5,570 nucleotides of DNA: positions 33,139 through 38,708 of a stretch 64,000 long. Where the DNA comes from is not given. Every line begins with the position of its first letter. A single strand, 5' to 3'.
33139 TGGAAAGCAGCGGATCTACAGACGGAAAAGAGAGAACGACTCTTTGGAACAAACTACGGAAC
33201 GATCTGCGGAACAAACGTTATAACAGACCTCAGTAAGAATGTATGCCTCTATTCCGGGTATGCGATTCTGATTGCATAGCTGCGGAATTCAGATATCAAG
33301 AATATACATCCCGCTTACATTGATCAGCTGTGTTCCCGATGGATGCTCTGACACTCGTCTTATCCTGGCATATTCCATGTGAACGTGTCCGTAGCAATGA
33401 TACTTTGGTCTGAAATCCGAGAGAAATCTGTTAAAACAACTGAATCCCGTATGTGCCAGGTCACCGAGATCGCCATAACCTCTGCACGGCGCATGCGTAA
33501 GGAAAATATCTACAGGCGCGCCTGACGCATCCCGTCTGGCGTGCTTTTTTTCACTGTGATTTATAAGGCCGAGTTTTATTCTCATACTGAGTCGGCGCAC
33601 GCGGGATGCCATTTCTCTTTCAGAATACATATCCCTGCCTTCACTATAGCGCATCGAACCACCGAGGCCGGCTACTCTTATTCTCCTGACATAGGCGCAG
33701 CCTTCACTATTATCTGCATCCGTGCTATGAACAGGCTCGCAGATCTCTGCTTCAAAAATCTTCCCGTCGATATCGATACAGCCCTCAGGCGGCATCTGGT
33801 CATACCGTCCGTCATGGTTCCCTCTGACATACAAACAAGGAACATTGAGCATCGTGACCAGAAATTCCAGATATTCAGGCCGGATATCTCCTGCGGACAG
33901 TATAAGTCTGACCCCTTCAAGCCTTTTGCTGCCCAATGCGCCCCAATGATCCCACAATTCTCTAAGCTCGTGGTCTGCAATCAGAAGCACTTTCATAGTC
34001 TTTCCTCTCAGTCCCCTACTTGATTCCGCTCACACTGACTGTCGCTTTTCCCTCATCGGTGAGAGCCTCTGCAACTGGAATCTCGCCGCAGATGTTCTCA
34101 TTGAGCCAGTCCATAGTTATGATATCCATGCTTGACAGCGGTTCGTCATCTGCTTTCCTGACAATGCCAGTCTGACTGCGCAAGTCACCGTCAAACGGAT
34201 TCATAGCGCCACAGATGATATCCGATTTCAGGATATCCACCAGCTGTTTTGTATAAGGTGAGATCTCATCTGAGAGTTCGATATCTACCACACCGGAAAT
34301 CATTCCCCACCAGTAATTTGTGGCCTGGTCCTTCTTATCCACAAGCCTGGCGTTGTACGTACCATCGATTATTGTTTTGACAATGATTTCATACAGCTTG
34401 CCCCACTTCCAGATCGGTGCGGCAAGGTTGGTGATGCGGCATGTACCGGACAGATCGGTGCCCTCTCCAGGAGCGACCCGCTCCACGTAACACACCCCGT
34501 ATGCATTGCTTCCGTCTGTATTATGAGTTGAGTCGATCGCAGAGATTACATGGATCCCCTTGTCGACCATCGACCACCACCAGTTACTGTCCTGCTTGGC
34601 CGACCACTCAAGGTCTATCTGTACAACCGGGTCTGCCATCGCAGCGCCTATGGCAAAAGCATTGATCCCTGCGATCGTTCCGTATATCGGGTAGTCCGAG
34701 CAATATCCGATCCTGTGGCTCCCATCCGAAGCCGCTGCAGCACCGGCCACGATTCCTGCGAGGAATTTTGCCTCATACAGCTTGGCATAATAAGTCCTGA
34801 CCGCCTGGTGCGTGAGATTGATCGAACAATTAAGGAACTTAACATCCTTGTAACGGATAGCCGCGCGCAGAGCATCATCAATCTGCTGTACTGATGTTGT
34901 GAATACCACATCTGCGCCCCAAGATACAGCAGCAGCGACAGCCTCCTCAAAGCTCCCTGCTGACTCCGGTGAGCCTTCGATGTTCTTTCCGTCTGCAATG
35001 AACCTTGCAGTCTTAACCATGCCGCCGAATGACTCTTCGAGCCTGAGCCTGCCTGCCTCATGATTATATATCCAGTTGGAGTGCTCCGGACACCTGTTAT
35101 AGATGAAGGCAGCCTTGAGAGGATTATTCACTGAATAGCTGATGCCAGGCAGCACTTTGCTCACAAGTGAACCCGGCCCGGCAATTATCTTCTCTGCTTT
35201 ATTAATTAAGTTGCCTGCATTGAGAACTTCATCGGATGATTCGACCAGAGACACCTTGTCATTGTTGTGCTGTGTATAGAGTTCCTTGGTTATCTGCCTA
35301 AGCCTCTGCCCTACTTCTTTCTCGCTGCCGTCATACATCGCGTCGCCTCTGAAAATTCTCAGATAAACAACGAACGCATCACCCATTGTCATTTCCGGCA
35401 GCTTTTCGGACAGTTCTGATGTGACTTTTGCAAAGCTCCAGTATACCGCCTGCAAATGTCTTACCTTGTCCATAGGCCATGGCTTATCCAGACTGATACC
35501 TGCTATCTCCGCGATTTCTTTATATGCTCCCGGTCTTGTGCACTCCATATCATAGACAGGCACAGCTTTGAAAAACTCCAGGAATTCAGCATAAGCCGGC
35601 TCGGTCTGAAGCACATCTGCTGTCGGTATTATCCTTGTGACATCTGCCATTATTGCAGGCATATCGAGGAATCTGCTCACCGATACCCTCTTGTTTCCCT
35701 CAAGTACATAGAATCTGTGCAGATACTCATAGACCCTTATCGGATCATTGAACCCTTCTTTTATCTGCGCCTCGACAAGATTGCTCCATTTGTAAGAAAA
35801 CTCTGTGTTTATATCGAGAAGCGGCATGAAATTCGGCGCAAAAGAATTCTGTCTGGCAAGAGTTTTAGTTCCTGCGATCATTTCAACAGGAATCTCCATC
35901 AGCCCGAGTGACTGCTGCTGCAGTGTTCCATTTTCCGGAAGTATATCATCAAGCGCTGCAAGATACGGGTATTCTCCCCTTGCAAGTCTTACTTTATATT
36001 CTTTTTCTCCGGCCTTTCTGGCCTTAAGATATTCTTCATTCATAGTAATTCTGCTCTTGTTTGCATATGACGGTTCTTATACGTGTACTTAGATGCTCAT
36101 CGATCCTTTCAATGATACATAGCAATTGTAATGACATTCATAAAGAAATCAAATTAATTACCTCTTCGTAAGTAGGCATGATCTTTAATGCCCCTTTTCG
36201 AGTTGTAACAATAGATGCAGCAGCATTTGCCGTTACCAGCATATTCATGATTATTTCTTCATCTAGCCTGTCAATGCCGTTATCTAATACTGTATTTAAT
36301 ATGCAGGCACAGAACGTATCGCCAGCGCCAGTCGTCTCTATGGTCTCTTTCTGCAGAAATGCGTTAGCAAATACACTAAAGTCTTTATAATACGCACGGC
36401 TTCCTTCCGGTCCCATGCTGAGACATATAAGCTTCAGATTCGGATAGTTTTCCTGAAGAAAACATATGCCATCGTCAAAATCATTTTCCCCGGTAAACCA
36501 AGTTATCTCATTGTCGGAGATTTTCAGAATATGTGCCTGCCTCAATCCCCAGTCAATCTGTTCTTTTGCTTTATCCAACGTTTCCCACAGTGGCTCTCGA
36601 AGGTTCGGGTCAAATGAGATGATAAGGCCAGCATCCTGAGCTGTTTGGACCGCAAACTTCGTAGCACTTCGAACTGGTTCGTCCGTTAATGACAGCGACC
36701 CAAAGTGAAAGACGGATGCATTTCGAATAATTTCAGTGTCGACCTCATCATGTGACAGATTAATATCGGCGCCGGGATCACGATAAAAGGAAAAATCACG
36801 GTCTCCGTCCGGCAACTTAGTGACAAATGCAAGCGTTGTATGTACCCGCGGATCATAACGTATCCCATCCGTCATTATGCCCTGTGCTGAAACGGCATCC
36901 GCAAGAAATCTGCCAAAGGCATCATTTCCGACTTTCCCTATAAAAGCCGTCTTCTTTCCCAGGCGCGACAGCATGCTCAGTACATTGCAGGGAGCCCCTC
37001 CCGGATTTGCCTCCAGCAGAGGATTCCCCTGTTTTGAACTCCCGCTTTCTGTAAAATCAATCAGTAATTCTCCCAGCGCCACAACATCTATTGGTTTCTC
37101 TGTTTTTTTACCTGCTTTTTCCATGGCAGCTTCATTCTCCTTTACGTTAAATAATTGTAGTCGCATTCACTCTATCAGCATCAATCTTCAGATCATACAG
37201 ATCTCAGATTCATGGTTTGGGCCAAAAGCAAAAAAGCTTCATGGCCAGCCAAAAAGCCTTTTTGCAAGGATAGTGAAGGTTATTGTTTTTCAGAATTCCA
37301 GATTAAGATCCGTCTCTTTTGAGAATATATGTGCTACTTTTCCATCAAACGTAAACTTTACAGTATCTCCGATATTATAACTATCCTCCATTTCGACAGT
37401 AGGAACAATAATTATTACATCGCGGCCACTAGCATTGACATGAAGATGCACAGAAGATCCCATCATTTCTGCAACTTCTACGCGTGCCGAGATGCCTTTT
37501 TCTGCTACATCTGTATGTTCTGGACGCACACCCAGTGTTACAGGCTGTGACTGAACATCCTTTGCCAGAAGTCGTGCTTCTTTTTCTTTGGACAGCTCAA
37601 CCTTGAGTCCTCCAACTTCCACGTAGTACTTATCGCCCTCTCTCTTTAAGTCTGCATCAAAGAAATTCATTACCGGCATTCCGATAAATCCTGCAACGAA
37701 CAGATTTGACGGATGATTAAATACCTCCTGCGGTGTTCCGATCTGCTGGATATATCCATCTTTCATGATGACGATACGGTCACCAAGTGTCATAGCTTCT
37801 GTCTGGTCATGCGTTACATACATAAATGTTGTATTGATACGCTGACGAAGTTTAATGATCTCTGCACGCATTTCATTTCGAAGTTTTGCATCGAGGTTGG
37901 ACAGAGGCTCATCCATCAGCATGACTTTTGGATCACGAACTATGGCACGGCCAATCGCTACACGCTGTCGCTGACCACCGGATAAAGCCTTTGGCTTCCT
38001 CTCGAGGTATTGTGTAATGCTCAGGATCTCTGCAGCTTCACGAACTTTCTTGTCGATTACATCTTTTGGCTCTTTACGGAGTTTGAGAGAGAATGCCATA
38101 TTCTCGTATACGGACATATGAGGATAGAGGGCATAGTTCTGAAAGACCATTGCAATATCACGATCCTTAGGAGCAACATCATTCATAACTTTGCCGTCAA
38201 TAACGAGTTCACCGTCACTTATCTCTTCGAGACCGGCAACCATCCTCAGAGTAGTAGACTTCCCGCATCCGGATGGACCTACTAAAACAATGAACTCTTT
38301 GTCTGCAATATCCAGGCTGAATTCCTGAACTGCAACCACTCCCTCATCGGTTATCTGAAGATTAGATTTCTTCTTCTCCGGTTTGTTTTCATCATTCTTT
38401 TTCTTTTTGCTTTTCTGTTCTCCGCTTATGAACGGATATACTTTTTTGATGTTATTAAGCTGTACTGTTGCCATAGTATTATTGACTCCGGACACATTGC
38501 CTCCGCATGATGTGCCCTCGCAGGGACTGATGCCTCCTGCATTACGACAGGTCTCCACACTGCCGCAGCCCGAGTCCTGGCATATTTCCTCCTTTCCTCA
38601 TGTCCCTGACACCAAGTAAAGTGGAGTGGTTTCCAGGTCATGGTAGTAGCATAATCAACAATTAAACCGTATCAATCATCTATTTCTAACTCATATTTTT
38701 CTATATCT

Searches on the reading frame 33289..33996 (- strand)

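Call 94: search_protein_families(library=pfam, proteins=[window:33289-33996:-], max_evalue=0.00001)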
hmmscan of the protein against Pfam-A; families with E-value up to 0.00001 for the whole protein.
window:33289-33996:- (235 aa): 1 family
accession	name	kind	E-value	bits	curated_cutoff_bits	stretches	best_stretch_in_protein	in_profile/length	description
PF00149.33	Metallophos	-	8e-10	39.9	21.5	1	1-207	1-190/191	Calcineurin-like phosphoesterase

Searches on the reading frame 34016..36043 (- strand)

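Call 94: search_protein_families(library=pfam, proteins=[window:34016-36043:-], max_evalue=0.00001)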
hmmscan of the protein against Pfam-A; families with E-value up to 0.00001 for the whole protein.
window:34016-36043:- (675 aa): 1 family
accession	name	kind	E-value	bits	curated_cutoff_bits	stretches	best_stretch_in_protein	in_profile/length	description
PF02608.20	Bmp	-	1.4e-10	41.1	24.1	1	322-593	15-274/301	ABC transporter substrate-binding protein PnrA-like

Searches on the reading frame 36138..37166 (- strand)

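Call 94: search_protein_families(library=pfam, proteins=[window:36138-37166:-], max_evalue=0.00001)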
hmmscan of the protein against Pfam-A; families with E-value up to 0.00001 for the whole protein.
window:36138-37166:- (342 aa): 1 family
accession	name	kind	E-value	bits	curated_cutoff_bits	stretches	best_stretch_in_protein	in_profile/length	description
PF00294.29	PfkB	-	2.3e-49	168.8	25.8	1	27-331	3-300/302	pfkB family carbohydrate kinase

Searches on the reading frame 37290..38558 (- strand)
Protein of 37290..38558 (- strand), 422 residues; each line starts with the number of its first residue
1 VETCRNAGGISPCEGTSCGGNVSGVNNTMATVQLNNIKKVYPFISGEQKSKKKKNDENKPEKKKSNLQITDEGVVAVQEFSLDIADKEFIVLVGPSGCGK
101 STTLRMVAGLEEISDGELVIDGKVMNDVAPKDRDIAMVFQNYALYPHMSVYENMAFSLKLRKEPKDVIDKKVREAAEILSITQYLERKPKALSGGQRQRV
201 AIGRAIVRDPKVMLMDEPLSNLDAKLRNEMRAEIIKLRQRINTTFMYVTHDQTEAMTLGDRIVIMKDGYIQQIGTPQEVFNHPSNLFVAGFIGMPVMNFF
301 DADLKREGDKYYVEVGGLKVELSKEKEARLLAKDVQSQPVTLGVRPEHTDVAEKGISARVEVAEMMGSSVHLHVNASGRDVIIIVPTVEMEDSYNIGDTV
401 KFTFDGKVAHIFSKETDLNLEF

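Call 94: search_protein_families(library=pfam, proteins=[window:37290-38558:-], max_evalue=0.00001)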
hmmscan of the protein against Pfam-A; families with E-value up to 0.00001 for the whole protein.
window:37290-38558:- (422 aa): 3 families
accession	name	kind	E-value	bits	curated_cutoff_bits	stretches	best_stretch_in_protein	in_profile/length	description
PF00005.33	ABC_tran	-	7.2e-32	111.3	25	1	78-219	2-136/137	ABC transporter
PF17912.7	OB_MalK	-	7.4e-12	46.4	27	1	293-348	1-52/53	MalK OB fold domain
PF08402.16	TOBE_2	-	3.8e-10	40.2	21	1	342-412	1-76/76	TOBE domain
